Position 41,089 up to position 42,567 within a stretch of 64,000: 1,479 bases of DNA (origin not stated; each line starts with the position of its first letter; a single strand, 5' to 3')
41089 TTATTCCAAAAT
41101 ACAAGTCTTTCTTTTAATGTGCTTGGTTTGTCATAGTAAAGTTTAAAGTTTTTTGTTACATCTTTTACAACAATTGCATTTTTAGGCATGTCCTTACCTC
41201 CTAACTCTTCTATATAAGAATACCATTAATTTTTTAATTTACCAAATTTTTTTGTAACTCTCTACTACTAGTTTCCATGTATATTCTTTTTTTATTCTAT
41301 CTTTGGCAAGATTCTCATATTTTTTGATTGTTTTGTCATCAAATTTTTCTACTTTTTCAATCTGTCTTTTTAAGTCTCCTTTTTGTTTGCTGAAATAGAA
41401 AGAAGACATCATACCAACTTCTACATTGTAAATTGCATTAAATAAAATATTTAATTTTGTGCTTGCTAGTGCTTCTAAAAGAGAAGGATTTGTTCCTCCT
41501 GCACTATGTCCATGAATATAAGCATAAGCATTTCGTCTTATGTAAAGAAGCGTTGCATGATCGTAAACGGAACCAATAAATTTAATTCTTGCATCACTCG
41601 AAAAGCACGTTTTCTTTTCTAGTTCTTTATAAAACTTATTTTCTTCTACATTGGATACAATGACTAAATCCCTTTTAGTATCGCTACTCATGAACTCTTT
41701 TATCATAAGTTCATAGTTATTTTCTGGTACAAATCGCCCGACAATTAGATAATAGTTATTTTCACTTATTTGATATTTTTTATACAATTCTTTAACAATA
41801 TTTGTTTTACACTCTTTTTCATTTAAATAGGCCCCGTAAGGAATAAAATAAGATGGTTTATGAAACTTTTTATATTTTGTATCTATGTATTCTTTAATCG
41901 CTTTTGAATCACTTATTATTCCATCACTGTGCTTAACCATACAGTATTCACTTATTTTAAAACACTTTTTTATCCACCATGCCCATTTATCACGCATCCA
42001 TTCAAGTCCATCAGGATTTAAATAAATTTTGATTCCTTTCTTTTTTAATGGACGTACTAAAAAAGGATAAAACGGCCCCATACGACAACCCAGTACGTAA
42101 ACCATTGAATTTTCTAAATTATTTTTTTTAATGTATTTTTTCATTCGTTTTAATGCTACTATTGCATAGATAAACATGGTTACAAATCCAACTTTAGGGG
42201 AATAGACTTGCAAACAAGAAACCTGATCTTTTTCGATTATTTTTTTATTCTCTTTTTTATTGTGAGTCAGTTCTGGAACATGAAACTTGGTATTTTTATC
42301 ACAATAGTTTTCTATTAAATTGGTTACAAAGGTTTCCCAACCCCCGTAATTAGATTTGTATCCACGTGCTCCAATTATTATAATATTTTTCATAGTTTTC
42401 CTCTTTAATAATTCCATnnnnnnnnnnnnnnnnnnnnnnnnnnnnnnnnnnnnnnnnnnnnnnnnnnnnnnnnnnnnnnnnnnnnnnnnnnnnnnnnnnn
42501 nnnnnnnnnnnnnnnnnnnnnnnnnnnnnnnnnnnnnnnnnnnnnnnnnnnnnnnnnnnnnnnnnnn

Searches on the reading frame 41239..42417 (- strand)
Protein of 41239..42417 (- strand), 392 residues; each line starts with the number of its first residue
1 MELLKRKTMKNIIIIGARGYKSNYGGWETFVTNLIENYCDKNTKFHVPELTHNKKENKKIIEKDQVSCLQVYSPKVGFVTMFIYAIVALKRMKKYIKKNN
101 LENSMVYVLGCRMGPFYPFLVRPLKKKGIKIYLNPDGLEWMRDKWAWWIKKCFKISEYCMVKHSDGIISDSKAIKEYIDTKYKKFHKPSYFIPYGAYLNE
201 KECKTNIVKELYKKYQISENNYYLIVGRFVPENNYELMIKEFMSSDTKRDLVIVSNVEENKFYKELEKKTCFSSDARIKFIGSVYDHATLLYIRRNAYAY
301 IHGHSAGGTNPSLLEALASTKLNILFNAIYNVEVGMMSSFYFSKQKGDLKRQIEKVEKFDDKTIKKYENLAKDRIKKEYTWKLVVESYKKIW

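Call 14: search_protein_families(library=pfam, proteins=[window:41239-42417:-])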
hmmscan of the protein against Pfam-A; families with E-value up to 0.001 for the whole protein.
window:41239-42417:- (392 aa): 2 families
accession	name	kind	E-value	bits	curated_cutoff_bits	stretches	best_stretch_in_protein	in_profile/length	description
PF09314.17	DUF1972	-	6.6e-50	169.7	25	1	9-196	1-185/186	Domain of unknown function (DUF1972)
PF00534.26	Glycos_transf_1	-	3.9e-07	30.2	26.4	1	213-360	7-159/172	Glycosyl transferases group 1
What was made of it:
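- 41239..42393 (-): DUF1972 + Glycos_transf_1 (GT4) glycosyltransferase, 384 aa, the first gene downstream of the tract. Pfam hit in call 14.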

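Call 16: find_encoding_contigs(protein=window:41239-42393:-, flank=6000, max_places=10)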
Protein window:41239-42393:- (384 aa): 23 contigs read that carry it; 10 places shown.
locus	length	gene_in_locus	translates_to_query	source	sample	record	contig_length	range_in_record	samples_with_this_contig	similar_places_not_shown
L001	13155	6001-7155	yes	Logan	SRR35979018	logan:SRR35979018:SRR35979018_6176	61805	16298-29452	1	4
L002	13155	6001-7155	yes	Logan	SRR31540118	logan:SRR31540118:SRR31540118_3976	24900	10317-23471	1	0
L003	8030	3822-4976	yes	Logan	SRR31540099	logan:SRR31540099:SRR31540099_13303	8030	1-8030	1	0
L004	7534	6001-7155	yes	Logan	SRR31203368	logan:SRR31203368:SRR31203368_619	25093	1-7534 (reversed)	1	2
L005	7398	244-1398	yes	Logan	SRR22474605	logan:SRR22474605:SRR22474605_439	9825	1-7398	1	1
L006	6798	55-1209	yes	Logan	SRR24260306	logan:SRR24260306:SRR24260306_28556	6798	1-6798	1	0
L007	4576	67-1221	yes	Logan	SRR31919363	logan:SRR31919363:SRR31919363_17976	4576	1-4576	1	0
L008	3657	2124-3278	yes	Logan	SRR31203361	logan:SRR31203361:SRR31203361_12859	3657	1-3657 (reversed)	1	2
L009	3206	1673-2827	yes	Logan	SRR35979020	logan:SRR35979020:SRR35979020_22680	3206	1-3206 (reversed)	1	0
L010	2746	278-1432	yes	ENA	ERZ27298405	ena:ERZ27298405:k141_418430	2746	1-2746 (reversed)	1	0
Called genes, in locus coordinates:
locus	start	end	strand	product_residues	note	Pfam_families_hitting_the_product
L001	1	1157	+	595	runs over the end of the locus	PF13412:HTH_24 (weak), PF00483:NTP_transferase (weak), PF12804:NTP_transf_3, PF01633:Choline_kinase, PF01636:APH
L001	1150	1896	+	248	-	PF00483:NTP_transferase, PF12804:NTP_transf_3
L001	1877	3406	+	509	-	PF02028:BCCT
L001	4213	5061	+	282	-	PF00535:Glycos_transf_2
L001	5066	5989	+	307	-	PF04765:TOD1_MUCI70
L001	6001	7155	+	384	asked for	PF09314:DUF1972, PF00534:Glycos_transf_1 (weak)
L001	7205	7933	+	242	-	PF13555:AAA_29 (weak), PF00005:ABC_tran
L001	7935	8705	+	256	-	PF01061:ABC2_membrane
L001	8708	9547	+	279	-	PF00535:Glycos_transf_2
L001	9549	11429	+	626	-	PF00535:Glycos_transf_2, PF10111:Glyco_tranf_2_2, PF13506:Glyco_transf_21 (faint), PF13641:Glyco_tranf_2_3, PF00535:Glycos_transf_2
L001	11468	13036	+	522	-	PF01757:Acyl_transf_3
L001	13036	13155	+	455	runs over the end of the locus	-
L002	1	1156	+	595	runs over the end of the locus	PF13412:HTH_24 (weak), PF00483:NTP_transferase (weak), PF12804:NTP_transf_3, PF01633:Choline_kinase, PF01636:APH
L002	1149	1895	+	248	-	PF00483:NTP_transferase, PF12804:NTP_transf_3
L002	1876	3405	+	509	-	PF02028:BCCT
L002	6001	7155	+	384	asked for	PF09314:DUF1972, PF00534:Glycos_transf_1 (weak)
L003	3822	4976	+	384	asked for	PF09314:DUF1972, PF00534:Glycos_transf_1 (weak)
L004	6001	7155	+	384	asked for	PF09314:DUF1972, PF00534:Glycos_transf_1 (weak)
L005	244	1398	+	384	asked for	PF09314:DUF1972, PF00534:Glycos_transf_1 (weak)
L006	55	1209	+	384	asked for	PF09314:DUF1972, PF00534:Glycos_transf_1 (weak)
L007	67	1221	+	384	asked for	PF09314:DUF1972, PF00534:Glycos_transf_1 (weak)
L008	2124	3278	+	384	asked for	PF09314:DUF1972, PF00534:Glycos_transf_1 (weak)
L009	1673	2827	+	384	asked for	PF09314:DUF1972, PF00534:Glycos_transf_1 (weak)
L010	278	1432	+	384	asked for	PF09314:DUF1972, PF00534:Glycos_transf_1 (weak)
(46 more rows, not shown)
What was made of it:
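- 41239..42393 (-): The exact 384-aa product is called in 23 public contigs (call 16).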

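Call 19: find_related_loci(query=window:41239-42393:-, collection=genome_contigs, flank=6000)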
Query window:41239-42393:- (384 aa) in genome_contigs; peptide patterns used: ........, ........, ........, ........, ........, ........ (x = any residue, [..] = any of these).
157 stretches matched a pattern; 23 encode a relative of the query (tblastn E <= 1e-3); 23 distinct loci.
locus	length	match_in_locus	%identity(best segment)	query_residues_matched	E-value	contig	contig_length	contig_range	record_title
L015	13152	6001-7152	99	1-384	0e+0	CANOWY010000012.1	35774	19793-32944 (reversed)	MAG TPA_asm: uncultured Tenericutes bacterium isolate SRR15604582_bin.43_metawrap_v1.3_MAG genome assembly, contig: NODE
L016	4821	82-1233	90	1-384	0e+0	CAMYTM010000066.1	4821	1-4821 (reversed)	MAG TPA_asm: uncultured Tenericutes bacterium isolate SRR19390406_bin.5_metawrap_v1.3_MAG genome assembly, contig: NODE.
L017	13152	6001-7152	77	1-384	0e+0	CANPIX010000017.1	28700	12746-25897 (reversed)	MAG TPA_asm: uncultured Tenericutes bacterium isolate SRR15730547_bin.25_metawrap_v1.3_MAG genome assembly, contig: NODE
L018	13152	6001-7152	79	1-384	0e+0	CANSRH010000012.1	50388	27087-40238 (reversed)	MAG TPA_asm: uncultured Tenericutes bacterium isolate SRR15510228_bin.30_metawrap_v1.3_MAG genome assembly, contig: NODE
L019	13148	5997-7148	74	1-384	0e+0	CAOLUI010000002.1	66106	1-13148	MAG TPA_asm: uncultured Bacilli bacterium isolate MGBC109233 genome assembly, contig: MGBC109233.2, whole genome shotgun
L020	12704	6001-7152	74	1-384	0e+0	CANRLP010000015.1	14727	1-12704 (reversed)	MAG: uncultured Bacilli bacterium isolate Lapin-018__bin93 genome assembly, contig: Lapin-018__NODE_3702_length_14727_co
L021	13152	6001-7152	74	1-384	0e+0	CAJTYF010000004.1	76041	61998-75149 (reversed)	MAG TPA_asm: uncultured Bacilli bacterium isolate MGBC121705 genome assembly, contig: MGBC121705.4, whole genome shotgun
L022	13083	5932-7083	73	1-384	0e+0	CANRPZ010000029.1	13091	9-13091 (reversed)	MAG: uncultured Bacilli bacterium isolate Lapin-017__bin52 genome assembly, contig: Lapin-017__NODE_3210_length_13091_co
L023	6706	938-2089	73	1-384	0e+0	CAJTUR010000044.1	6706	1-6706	MAG TPA_asm: uncultured Bacilli bacterium isolate MGBC108787 genome assembly, contig: MGBC108787.44, whole genome shotgu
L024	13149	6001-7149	72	1-383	0e+0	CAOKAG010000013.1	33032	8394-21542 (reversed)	MAG TPA_asm: uncultured Tenericutes bacterium isolate SRR15730524_bin.8_metawrap_v1.3_MAG genome assembly, contig: NODE.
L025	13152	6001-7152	75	1-384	0e+0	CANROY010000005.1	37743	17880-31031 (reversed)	MAG: uncultured Bacilli bacterium isolate Lapin-018__bin67 genome assembly, contig: Lapin-018__NODE_872_length_37743_cov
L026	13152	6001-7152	76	1-384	0e+0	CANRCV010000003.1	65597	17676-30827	MAG: uncultured Bacilli bacterium isolate Lapin-026__bin87 genome assembly, contig: Lapin-026__NODE_429_length_65597_cov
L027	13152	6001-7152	54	1-384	7e-131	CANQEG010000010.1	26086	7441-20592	MAG: uncultured Bacilli bacterium isolate Lapin-007__bin30 genome assembly, contig: Lapin-007__NODE_589_length_26086_cov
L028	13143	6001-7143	49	1-383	8e-116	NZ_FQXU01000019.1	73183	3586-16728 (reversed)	Clostridium intestinale DSM 6191, whole genome shotgun sequence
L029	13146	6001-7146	50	1-384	4e-113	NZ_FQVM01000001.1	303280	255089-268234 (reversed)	Clostridium fallax strain DSM 2631, whole genome shotgun sequence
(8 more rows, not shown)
